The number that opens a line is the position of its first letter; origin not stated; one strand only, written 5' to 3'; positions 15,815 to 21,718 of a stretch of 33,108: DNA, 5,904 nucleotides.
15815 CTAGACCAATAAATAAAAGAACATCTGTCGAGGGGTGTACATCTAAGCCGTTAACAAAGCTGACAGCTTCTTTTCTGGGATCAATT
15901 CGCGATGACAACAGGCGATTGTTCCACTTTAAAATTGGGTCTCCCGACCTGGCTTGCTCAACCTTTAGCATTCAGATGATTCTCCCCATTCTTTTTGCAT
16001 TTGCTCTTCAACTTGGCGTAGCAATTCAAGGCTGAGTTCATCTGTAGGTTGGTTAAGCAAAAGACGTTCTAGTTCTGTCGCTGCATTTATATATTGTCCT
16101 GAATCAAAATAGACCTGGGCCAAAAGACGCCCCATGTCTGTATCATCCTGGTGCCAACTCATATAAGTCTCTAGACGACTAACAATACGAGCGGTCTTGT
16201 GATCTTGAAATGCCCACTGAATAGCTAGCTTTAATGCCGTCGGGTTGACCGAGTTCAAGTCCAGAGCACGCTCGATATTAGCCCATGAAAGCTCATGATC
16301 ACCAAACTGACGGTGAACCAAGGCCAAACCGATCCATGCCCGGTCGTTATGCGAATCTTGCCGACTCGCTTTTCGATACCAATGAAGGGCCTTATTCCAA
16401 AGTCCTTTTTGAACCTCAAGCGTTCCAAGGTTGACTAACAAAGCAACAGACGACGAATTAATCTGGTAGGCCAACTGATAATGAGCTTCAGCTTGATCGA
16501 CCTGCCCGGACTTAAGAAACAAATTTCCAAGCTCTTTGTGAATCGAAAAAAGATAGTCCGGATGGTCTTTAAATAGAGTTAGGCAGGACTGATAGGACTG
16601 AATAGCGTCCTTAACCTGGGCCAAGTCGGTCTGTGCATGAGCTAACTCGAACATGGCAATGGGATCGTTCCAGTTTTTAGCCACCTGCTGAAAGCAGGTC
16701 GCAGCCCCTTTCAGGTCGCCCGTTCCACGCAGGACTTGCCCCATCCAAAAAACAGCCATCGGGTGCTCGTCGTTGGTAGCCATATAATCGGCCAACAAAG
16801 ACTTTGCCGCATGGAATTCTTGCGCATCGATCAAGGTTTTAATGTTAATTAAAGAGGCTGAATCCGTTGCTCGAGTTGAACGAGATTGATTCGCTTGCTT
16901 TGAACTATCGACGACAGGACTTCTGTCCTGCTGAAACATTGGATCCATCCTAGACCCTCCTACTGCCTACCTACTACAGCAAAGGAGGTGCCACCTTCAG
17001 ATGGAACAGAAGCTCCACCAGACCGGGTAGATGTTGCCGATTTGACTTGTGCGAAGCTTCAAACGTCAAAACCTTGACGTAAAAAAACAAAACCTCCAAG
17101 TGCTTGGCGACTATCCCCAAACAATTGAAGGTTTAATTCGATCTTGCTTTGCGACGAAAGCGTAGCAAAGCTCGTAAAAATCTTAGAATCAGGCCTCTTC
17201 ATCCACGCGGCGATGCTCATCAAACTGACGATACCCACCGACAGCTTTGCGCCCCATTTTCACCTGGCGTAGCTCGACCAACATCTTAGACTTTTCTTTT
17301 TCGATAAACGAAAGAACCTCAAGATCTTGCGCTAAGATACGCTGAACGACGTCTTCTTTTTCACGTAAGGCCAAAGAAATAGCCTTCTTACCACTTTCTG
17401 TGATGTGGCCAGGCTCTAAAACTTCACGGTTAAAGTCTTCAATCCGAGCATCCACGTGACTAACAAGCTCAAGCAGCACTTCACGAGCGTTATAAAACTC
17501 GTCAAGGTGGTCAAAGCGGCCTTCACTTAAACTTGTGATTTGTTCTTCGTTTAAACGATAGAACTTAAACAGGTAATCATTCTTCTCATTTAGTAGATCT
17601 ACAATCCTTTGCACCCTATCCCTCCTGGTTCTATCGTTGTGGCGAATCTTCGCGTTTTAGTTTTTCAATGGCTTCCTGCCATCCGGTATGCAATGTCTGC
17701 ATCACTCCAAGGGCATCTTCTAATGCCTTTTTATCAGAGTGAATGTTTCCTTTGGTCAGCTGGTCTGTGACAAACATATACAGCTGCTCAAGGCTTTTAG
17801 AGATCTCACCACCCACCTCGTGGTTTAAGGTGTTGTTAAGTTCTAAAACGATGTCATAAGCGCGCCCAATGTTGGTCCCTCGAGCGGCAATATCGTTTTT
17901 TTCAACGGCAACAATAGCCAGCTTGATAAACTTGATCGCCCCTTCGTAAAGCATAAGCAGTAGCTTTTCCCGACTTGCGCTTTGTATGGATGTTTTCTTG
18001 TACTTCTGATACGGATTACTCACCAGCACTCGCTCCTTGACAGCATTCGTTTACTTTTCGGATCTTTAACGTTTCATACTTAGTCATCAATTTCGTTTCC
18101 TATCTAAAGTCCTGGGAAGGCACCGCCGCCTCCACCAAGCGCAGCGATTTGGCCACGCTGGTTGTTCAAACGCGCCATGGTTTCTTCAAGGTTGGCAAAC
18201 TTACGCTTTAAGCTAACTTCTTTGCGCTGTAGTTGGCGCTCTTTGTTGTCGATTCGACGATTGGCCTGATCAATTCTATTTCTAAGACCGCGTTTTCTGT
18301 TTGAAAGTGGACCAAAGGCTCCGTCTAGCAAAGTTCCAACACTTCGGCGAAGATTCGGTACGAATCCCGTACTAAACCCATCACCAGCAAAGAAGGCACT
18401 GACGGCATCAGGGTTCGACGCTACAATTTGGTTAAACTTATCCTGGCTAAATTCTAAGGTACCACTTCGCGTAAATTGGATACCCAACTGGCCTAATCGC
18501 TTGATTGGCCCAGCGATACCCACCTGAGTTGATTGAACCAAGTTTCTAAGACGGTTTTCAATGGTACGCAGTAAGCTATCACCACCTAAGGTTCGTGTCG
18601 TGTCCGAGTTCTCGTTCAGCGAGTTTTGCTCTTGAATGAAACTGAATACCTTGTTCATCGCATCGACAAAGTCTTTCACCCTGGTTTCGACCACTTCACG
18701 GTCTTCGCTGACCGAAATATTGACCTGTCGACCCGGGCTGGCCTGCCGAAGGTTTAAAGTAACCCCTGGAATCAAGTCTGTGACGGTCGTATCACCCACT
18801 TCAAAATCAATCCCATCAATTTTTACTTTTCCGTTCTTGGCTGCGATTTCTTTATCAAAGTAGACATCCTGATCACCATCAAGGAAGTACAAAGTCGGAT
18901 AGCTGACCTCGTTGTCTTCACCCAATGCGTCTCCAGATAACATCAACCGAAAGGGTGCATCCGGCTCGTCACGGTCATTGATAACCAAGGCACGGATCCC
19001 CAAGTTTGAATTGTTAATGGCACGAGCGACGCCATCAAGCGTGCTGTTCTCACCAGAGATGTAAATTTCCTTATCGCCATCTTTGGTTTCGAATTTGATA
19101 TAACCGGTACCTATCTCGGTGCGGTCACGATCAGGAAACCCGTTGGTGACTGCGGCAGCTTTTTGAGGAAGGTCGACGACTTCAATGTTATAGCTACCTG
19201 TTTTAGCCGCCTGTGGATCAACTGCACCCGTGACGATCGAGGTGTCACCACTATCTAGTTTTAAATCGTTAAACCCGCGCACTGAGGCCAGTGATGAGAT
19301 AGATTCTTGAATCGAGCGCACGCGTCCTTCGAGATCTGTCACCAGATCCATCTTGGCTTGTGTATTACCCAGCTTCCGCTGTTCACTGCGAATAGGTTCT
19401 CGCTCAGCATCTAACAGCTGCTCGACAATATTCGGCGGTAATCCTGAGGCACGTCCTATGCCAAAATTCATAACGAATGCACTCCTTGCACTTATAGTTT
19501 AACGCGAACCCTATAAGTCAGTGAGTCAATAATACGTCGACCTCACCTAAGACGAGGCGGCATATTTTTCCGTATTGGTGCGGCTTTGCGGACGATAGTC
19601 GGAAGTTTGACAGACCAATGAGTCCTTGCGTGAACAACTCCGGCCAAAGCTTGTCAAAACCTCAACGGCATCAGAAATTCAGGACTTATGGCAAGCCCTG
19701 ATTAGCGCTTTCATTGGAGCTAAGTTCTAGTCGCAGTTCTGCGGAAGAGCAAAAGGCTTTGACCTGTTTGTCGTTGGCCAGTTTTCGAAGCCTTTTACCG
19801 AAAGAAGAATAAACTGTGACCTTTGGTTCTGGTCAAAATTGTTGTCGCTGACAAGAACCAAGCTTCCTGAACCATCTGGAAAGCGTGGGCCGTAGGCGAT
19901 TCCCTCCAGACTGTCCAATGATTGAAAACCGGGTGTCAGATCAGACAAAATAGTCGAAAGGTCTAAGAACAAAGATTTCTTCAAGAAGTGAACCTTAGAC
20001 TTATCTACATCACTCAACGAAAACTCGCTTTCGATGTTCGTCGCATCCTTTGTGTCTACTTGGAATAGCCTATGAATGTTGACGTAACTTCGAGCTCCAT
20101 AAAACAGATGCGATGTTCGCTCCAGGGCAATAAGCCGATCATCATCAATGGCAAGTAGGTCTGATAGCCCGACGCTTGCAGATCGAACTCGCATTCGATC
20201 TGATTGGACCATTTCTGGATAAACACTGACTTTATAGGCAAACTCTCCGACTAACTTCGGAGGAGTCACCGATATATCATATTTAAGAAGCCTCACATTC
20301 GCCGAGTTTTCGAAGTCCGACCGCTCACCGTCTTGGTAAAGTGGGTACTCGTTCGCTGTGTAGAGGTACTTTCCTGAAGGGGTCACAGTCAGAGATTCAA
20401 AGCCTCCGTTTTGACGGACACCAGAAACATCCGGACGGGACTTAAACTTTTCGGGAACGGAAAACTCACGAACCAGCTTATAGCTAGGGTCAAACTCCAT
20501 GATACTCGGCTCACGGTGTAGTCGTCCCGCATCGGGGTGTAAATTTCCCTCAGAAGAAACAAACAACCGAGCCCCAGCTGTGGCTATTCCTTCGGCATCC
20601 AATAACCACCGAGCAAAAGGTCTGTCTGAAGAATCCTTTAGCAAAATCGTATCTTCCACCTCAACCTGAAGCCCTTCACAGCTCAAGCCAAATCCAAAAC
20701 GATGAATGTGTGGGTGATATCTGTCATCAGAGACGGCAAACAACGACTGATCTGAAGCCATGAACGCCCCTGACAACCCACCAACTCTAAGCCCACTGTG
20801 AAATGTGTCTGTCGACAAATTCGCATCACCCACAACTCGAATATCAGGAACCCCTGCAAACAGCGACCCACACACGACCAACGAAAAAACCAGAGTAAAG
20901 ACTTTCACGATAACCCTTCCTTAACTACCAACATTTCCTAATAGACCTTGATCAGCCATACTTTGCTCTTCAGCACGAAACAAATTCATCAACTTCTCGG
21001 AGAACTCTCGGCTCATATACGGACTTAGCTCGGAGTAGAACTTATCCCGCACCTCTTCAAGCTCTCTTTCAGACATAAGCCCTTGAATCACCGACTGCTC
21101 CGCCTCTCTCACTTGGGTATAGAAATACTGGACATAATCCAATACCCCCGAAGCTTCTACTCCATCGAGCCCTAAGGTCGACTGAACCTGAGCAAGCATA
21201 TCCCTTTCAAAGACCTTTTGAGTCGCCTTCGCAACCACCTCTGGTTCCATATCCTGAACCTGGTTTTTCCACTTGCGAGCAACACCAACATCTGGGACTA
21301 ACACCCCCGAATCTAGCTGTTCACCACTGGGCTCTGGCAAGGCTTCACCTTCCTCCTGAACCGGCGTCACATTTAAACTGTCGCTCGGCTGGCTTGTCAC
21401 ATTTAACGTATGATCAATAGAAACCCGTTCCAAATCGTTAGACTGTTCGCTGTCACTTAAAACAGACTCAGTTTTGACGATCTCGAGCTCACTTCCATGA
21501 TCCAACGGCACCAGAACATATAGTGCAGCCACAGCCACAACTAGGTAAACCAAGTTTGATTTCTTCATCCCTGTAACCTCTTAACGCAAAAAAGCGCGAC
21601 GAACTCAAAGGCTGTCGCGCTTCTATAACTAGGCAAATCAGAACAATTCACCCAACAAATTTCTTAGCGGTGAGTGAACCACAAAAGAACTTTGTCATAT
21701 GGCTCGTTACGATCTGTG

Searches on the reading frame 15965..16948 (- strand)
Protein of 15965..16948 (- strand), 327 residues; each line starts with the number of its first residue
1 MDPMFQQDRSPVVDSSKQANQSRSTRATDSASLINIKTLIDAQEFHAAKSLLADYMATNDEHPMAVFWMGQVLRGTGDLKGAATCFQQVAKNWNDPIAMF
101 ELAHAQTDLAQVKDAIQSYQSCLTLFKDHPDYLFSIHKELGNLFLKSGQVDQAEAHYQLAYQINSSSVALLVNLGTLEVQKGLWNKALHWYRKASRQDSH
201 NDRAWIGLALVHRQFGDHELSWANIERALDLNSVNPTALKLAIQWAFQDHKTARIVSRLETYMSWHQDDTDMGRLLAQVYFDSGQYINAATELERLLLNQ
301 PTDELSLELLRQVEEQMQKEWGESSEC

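Call 12: search_protein_families(library=pfam, proteins=[window:15965-16948:-], max_evalue=0.001)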
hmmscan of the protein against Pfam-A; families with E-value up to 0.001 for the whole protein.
window:15965-16948:- (327 aa): 21 families
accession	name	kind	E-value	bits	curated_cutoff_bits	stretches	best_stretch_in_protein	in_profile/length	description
PF07719.23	TPR_2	-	1.5e-21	75.1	27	0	136-164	3-31/34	Tetratricopeptide repeat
PF13428.12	TPR_14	-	6.1e-18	64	23.5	0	137-176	4-43/44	Tetratricopeptide repeat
PF14559.12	TPR_19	-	1.1e-17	64.5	25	2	145-205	2-62/68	Tetratricopeptide repeat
PF00515.34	TPR_1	-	3.2e-17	62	27.8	1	136-165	3-32/34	Tetratricopeptide repeat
PF13181.12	TPR_8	-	9.6e-16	57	25.7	0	140-165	7-32/34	Tetratricopeptide repeat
PF13432.12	TPR_16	-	1.3e-15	57.9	32.7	0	173-231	2-60/65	Tetratricopeptide repeat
PF13414.12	TPR_11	-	5.3e-15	55.3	26.8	1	177-212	3-38/42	TPR repeat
PF13424.12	TPR_12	-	3.5e-13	50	30.1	2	135-196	4-73/77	Tetratricopeptide repeat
PF12895.13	ANAPC3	-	6.5e-11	42.8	27.2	1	49-121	8-81/82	Anaphase-promoting complex, cyclosome, subunit 3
PF13174.12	TPR_6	-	1.7e-08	35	26.3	0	65-92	2-29/33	Tetratricopeptide repeat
PF13176.12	TPR_7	-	2.2e-08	34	27.9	0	139-161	4-26/36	Tetratricopeptide repeat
PF13431.12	TPR_17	-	4.9e-08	33.1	24.4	0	90-117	7-34/34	Tetratricopeptide repeat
PF09976.15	TPR_21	-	1.9e-06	28.2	25.5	1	40-167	53-179/193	Tetratricopeptide repeat-like domain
PF25063.1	ARM_TT21_C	-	2.1e-06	28.2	35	0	24-133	90-198/209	Tetratricopeptide repeat protein 21 C-terminal ARM domain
PF13371.12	TPR_9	-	6.5e-06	26.5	35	0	244-309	3-68/73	Tetratricopeptide repeat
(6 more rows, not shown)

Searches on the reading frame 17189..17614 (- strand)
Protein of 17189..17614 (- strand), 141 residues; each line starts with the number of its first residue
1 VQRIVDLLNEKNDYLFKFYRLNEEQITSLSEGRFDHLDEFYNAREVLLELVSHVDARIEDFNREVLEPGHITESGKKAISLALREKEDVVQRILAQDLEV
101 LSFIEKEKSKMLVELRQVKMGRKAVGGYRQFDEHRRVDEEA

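Call 97: search_protein_families(library=pfam, proteins=[window:17189-17614:-], max_evalue=0.1)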
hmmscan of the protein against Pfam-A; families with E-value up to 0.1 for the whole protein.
window:17189-17614:- (141 aa): 4 families
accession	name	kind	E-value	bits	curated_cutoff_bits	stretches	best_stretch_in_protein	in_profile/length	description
PF05400.18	FliT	-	0.00018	22.7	29.5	1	83-125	40-82/85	Flagellar protein FliT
PF05130.17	FlgN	-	0.0049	17.7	30.5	1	1-84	1-83/147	FlgN protein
PF21205.3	Rep3_C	-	0.027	15.2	21.1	0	106-125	34-53/59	Initiator Rep protein, WH2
PF25448.1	DUF7897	-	0.053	12.3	27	1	2-95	51-142/595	Domain of unknown function (DUF7897)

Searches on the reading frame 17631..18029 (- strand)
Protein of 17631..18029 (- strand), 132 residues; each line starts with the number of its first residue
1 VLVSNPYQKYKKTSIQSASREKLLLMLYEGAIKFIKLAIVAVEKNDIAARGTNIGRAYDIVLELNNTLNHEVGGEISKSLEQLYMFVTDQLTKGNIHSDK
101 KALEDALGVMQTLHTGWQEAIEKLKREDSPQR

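Call 97: search_protein_families(library=pfam, proteins=[window:17631-18029:-], max_evalue=0.1)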
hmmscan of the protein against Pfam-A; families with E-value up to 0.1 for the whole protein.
window:17631-18029:- (132 aa): 1 family
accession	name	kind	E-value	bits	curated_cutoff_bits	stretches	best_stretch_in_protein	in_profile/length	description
PF02561.19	FliS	-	2e-38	131.6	26.7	1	7-120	1-114/115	Flagellar protein FliS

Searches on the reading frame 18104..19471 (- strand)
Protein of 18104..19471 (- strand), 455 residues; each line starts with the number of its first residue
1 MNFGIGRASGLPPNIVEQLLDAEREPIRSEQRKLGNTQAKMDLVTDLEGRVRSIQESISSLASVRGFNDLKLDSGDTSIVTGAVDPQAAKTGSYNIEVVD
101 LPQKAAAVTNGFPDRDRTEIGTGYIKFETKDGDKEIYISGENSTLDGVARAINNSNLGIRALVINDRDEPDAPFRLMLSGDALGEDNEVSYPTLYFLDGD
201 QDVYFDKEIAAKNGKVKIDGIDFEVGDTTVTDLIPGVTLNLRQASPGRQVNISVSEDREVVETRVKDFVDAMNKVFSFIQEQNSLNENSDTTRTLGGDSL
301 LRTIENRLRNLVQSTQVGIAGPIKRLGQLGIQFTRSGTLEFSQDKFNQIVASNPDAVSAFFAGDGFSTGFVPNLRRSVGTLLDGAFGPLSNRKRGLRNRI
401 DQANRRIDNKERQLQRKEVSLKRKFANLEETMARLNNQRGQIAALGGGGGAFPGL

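Call 5: search_protein_families(library=pfam, proteins=[window:18104-19471:-], max_evalue=0.1)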
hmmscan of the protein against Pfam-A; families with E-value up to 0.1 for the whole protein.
window:18104-19471:- (455 aa): 5 families
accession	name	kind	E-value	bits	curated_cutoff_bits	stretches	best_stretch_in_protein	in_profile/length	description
PF07195.17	FliD_C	-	1.8e-48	165.5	25.4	1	211-437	1-236/236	Flagellar hook-associated protein 2 C-terminus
PF02465.23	FliD_N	-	5.3e-12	46.6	24.8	1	14-103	7-95/97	Flagellar hook-associated protein 2 N-terminus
PF18595.6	Nuf2_DHR10-like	-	0.0071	16.8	28.4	0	20-60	4-44/117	Nuf2, DHR10-like domain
PF12072.13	RNase_Y_N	-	0.0082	16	32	1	397-443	77-123/201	RNase Y N-terminal region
PF13729.12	TraF_2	-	0.025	14.3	25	0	377-446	17-85/264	F plasmid transfer operon, TraF, protein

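Call 6: search_protein_families(library=ncbifam, proteins=[window:18104-19471:-], max_evalue=0.1)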
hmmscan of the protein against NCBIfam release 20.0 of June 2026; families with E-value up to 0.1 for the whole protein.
window:18104-19471:- (455 aa): 8 families
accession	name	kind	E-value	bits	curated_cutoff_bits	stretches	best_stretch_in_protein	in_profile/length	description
NF005955.1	PRK08032.1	equivalog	1.5e-45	156.1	387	1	8-439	10-457/465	flagellar filament capping protein FliD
NF005188.0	PRK06664.1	equivalog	6.9e-43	146.9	469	2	210-442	389-651/661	flagellar hook-associated protein FliD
NF009400.1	PRK12765.1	equivalog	9e-34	117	448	2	210-363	251-398/596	flagellar filament capping protein FliD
NF006435.1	PRK08724.1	equivalog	4.8e-28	98.3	580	2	211-442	437-667/672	flagellar filament capping protein FliD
NF005281.0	PRK06798.1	equivalog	9e-28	97.4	375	1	18-445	33-433/440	flagellar hook-associated protein 2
NF005833.0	PRK07737.1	equivalog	7.3e-23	81.4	444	2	14-282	16-294/501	flagellar hook-associated protein 2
NF006282.1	PRK08453.1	equivalog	2.9e-18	65.7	500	1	210-424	432-636/673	flagellar filament capping protein FliD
NF045487.1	ASRP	equivalog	0.01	14.5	300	0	392-438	332-430/593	archaea-specific SMC-related protein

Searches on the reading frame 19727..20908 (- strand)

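Call 5: search_protein_families(library=pfam, proteins=[window:19727-20908:-], max_evalue=0.1)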
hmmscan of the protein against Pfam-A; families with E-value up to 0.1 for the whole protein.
window:19727-20908:- (393 aa): 1 family
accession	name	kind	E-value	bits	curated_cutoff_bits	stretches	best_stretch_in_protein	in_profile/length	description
PF13449.12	Phytase-like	-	3.7e-66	224.4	27.6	1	41-358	2-284/284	Esterase-like activity of phytase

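Call 6: search_protein_families(library=ncbifam, proteins=[window:19727-20908:-], max_evalue=0.1)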
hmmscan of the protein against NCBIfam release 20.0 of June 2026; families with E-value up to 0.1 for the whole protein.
window:19727-20908:- (393 aa): 0 families

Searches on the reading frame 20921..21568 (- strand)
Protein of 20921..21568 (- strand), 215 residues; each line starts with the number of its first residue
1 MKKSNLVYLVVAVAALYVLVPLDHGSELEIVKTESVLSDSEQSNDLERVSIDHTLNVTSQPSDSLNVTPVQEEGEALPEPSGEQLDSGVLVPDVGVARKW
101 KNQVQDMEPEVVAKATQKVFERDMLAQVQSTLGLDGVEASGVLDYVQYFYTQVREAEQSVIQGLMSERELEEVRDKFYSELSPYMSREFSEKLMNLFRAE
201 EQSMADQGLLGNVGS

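Call 5: search_protein_families(library=pfam, proteins=[window:20921-21568:-], max_evalue=0.1)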
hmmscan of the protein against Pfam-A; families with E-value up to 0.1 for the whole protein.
window:20921-21568:- (215 aa): 1 family
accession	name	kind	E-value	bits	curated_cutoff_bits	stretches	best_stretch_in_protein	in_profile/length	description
PF01152.27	Bac_globin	-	0.055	14.1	21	0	142-185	12-55/121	Bacterial-like globin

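Call 6: search_protein_families(library=ncbifam, proteins=[window:20921-21568:-], max_evalue=0.1)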
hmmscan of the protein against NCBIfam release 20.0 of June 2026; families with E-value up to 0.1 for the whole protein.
window:20921-21568:- (215 aa): 0 families

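Call 32: search_protein_families(library=padloc, proteins=[window:20921-21568:-], max_evalue=0.1)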
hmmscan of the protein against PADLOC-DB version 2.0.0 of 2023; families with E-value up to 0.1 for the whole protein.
window:20921-21568:- (215 aa): 0 families

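Call 33: search_protein_families(library=phrogs, proteins=[window:20921-21568:-], max_evalue=0.1)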
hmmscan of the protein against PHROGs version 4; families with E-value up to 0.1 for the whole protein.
window:20921-21568:- (215 aa): 0 families
